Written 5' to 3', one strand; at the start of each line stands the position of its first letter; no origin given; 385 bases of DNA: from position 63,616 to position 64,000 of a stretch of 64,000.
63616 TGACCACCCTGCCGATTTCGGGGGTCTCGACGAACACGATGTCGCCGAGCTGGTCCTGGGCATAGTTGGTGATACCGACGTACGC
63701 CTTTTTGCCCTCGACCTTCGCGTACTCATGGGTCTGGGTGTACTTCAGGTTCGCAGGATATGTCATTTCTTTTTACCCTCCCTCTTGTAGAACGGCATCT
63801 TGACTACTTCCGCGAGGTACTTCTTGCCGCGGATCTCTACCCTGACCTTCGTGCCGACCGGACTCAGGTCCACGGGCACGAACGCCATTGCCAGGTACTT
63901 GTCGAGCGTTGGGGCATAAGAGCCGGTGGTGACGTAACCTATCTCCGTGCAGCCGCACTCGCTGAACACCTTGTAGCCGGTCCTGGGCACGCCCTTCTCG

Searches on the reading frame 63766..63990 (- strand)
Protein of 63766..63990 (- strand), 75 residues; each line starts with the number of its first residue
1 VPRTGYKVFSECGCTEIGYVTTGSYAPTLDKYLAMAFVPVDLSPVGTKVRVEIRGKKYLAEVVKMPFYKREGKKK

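Call 54: search_protein_families(library=pfam, proteins=[window:63766-63990:-], max_evalue=0.001)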
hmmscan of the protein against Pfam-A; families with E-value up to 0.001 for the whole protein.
window:63766-63990:- (75 aa): 1 family
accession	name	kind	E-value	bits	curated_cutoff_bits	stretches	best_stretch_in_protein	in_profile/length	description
PF08669.17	GCV_T_C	-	3.8e-21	75.2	25.9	1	2-69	15-80/80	Glycine cleavage T-protein C-terminal barrel domain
